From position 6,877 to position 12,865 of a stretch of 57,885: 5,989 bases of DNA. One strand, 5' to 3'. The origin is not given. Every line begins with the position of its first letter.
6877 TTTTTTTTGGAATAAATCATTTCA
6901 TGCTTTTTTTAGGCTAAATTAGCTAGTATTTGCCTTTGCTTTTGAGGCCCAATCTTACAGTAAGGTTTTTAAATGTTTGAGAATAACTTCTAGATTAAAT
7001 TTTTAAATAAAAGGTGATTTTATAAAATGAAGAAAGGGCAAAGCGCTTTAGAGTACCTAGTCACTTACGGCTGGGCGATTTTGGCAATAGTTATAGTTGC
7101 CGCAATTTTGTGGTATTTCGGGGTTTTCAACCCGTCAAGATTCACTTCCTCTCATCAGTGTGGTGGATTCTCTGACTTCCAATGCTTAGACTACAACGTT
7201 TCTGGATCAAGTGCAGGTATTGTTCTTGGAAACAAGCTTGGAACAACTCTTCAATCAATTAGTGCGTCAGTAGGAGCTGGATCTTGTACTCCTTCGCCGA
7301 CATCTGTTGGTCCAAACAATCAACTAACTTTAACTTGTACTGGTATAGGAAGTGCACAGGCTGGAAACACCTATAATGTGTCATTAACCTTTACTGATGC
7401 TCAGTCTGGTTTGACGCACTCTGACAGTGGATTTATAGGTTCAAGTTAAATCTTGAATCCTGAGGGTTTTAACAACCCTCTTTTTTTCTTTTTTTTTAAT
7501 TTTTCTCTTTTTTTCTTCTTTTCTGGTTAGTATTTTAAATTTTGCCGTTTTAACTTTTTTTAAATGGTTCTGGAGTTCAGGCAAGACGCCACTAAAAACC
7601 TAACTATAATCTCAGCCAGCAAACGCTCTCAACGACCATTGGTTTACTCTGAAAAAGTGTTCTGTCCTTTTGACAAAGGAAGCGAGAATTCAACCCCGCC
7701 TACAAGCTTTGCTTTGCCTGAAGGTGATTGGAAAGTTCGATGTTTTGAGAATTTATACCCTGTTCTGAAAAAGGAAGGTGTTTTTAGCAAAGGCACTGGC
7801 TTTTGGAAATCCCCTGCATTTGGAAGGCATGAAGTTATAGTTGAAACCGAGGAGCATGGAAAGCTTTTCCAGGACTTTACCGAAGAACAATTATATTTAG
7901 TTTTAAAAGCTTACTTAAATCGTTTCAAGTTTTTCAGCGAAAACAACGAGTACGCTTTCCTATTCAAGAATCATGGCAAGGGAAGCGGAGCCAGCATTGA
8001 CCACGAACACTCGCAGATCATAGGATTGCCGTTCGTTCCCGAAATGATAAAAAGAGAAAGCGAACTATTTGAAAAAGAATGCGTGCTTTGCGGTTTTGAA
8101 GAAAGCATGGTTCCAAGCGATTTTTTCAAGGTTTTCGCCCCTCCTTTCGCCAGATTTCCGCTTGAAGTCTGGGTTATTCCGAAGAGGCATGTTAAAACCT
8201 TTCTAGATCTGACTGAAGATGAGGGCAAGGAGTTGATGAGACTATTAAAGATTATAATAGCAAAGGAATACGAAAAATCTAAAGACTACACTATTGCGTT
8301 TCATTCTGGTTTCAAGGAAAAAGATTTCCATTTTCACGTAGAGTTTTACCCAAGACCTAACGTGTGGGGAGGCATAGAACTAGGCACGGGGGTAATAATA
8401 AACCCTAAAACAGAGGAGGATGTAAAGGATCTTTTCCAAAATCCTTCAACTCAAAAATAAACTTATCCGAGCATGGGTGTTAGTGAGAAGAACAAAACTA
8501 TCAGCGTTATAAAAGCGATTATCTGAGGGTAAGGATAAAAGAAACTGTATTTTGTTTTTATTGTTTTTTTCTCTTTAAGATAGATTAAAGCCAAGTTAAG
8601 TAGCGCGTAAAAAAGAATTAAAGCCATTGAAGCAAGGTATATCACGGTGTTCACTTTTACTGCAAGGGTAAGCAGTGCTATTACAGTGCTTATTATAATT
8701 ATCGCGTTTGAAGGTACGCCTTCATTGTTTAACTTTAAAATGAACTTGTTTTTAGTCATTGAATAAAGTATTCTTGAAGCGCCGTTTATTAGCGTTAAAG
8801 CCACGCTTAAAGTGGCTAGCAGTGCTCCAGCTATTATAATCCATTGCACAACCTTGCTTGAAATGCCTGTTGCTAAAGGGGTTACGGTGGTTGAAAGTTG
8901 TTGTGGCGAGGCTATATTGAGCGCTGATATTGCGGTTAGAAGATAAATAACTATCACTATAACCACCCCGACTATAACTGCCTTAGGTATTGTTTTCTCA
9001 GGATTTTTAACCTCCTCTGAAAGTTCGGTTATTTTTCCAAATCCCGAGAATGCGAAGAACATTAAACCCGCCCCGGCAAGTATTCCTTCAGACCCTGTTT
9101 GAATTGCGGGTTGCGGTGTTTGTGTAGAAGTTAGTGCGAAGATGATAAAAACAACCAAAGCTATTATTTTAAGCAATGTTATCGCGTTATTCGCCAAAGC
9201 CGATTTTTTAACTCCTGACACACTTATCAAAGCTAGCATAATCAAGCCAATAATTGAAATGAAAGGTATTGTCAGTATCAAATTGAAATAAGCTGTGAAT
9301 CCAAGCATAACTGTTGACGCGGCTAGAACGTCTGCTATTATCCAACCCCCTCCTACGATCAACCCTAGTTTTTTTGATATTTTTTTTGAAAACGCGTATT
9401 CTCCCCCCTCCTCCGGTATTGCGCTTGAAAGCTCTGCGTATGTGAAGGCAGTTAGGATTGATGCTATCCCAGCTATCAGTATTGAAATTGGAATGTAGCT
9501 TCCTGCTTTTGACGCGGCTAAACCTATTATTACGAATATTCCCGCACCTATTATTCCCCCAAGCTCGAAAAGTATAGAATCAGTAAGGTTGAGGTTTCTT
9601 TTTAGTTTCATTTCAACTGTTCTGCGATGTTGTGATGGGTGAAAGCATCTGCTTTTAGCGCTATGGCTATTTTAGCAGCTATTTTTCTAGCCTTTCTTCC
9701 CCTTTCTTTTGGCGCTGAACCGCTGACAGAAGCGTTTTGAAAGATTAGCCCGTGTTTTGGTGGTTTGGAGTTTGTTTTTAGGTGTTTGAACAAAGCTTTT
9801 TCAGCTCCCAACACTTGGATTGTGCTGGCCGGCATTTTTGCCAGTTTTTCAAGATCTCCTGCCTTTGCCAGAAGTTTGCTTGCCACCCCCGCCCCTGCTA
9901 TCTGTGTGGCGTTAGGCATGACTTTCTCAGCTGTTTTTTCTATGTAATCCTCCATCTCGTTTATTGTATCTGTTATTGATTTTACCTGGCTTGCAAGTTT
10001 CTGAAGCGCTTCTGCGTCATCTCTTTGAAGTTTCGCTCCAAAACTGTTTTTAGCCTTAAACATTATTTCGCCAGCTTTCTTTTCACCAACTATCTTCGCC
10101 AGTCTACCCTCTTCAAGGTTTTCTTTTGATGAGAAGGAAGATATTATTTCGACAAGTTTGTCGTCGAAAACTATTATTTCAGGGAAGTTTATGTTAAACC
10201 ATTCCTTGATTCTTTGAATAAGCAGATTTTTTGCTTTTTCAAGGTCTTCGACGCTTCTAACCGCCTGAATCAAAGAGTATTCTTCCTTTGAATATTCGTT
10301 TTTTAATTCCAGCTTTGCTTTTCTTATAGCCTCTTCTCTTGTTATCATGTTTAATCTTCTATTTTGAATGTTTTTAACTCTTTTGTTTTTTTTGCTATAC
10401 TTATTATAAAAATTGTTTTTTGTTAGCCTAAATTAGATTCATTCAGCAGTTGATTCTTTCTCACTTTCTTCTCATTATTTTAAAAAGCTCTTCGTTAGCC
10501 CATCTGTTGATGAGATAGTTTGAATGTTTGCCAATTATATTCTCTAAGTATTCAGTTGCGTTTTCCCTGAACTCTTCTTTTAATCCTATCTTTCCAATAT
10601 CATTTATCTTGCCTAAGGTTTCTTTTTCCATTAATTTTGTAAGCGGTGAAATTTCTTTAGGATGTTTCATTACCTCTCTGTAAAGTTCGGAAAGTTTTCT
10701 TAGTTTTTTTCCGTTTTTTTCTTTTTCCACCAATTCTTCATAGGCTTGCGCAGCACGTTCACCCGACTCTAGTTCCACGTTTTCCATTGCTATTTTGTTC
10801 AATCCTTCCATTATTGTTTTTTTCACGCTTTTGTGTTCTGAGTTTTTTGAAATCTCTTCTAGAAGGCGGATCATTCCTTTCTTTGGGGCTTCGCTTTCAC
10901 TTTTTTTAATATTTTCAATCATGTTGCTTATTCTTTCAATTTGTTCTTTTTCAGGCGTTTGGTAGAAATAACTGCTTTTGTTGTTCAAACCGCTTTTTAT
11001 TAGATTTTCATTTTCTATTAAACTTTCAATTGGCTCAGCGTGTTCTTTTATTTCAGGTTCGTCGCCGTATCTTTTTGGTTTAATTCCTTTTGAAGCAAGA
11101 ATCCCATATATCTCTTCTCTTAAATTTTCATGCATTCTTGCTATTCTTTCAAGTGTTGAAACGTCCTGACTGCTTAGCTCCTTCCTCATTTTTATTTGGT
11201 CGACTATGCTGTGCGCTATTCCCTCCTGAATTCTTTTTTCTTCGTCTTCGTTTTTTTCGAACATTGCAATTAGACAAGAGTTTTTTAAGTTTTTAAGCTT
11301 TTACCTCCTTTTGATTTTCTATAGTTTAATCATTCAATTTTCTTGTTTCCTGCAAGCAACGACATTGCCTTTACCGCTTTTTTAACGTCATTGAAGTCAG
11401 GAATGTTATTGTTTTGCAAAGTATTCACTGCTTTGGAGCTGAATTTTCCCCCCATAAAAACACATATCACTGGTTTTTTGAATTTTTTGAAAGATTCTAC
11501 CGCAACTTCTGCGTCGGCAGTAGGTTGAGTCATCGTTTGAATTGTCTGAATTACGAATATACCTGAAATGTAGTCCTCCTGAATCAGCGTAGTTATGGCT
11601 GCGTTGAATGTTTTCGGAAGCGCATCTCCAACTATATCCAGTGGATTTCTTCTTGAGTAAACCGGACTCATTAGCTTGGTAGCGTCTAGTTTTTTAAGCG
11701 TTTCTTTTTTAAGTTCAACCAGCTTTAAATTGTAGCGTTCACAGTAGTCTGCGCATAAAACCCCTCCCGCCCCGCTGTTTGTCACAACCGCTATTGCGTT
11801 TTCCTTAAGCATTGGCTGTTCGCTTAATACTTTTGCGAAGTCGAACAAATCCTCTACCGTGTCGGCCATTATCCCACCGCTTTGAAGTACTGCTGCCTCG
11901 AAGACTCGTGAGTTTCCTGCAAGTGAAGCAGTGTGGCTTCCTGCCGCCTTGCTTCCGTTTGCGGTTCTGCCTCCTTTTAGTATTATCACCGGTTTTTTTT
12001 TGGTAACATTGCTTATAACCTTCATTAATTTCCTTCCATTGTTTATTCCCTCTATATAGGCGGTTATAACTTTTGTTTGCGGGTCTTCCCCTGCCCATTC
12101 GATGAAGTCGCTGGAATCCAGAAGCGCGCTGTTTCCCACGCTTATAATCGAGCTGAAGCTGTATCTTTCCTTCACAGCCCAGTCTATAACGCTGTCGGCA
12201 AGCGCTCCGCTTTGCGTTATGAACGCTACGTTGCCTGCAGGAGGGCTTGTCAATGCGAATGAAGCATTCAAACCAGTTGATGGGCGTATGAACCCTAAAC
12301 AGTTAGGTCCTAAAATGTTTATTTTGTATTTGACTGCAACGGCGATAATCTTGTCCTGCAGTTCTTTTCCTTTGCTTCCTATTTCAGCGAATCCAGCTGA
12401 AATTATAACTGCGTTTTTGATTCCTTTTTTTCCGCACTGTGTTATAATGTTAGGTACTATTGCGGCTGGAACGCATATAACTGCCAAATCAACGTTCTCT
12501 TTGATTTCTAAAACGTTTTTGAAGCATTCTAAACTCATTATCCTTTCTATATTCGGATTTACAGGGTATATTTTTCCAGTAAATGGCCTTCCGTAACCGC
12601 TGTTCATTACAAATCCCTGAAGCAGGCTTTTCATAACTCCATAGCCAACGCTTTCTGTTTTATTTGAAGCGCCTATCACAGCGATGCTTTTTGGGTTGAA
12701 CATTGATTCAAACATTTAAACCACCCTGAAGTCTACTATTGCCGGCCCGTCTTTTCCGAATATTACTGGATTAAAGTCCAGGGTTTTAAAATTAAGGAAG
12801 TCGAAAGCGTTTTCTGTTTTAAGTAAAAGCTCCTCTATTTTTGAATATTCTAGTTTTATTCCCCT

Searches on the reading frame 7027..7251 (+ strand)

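Call 54: search_protein_families(library=pfam, proteins=[window:7027-7251:+], max_evalue=10)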
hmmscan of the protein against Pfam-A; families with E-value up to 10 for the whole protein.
seq(75 aa): 3 families
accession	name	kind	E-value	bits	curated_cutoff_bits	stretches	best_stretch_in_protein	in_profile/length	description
PF11044.13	TMEMspv1-c74-12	-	0.16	12.6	25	1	17-33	7-23/49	Plectrovirus spv1-c74 ORF 12 transmembrane protein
PF06552.18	TOM20_plant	-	0.25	11.5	20.6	1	2-27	159-183/187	Plant specific mitochondrial import receptor subunit TOM20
PF04021.17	Class_IIIsignal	-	2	8.9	23.7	1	2-12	1-11/27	Class III signal peptide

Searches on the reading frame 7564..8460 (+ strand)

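Call 49: search_protein_families(library=pfam, proteins=[window:7564-8460:+], max_evalue=0.001)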
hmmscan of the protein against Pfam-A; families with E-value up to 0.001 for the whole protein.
window:7564-8460:+ (298 aa): 4 families
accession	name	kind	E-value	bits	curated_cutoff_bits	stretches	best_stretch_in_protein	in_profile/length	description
PF16285.10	DUF4931_N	-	3.7e-08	34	24.1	1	89-155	53-121/124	Domain of unknown function (DUF4931) N-terminal domain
PF02744.22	GalP_UDP_tr_C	-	1.9e-06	28.2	29.2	1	139-263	10-119/165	Galactose-1-phosphate uridyl transferase, C-terminal domain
PF01230.28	HIT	-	0.00011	23.2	21.5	0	195-259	22-92/98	HIT domain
PF01087.27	GalP_UDP_transf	-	0.00019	22.4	22.1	1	61-159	78-184/184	Galactose-1-phosphate uridyl transferase, N-terminal domain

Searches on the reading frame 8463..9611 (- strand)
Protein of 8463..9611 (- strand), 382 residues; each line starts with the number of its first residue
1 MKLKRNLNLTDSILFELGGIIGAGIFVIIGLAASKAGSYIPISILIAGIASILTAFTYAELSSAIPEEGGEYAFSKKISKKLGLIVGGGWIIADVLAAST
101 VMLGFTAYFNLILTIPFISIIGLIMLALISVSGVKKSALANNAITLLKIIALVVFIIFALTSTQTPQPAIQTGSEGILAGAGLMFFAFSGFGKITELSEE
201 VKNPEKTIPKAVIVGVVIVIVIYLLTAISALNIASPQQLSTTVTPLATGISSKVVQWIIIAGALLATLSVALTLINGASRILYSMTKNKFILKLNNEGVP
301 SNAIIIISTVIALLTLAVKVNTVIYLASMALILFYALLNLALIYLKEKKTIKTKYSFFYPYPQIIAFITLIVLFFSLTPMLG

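Call 49: search_protein_families(library=pfam, proteins=[window:8463-9611:-], max_evalue=0.001)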
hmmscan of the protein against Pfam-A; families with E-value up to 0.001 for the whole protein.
window:8463-9611:- (382 aa): 3 families
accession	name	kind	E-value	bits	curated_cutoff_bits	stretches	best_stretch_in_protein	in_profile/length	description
PF13520.12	AA_permease_2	-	3.7e-40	138.6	27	1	8-375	2-403/427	Amino acid permease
PF00324.27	AA_permease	-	2.4e-35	122.6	24.6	1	13-372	3-410/470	Amino acid permease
PF03845.19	Spore_permease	-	1.2e-08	34.6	23.4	1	20-298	15-299/321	Spore germination protein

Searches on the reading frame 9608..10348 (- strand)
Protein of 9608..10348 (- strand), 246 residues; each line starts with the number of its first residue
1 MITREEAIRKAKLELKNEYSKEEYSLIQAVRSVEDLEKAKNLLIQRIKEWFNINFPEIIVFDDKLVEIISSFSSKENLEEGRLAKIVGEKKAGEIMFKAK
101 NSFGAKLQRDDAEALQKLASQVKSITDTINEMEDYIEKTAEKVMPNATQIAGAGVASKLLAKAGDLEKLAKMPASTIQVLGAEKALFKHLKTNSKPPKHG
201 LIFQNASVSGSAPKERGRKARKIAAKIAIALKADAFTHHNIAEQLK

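Call 49: search_protein_families(library=pfam, proteins=[window:9608-10348:-], max_evalue=0.001)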
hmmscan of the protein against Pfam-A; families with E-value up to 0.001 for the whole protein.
window:9608-10348:- (246 aa): 1 family
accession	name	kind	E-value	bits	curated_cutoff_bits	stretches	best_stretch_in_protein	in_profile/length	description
PF01798.23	Nop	-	2e-48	165.3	25.4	1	33-242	2-215/228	snoRNA binding domain, fibrillarin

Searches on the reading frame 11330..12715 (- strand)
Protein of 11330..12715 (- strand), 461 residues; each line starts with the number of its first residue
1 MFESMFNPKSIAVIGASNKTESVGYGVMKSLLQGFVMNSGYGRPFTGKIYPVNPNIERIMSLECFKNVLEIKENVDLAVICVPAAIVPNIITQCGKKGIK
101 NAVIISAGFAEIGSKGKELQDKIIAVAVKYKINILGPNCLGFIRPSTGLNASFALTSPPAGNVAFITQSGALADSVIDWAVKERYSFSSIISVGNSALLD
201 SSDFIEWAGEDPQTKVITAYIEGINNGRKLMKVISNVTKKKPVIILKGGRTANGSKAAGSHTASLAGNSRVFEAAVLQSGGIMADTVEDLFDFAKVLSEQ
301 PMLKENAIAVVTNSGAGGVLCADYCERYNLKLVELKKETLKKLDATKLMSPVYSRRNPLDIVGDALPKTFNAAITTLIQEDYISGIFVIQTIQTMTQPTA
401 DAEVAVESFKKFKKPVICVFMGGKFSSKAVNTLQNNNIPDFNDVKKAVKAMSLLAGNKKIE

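Call 50: search_protein_families(library=pfam, proteins=[window:11330-12715:-], max_evalue=0.001)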
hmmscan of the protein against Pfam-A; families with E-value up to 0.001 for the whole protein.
window:11330-12715:- (461 aa): 4 families
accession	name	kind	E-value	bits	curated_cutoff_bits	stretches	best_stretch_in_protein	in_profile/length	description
PF13607.11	Succ_CoA_lig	-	4.1e-50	169.5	27.4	1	160-297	1-138/138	Succinyl-CoA ligase like flavodoxin domain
PF13380.12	CoA_binding_2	-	4.7e-23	82.3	22.8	1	9-143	1-114/116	CoA binding domain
PF02629.25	CoA_binding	-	1.5e-11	45.3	22.3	1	8-108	3-97/97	CoA binding domain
PF19045.5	Ligase_CoA_2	-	4.4e-08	33.8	23.7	1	309-443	2-139/162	Ligase-CoA domain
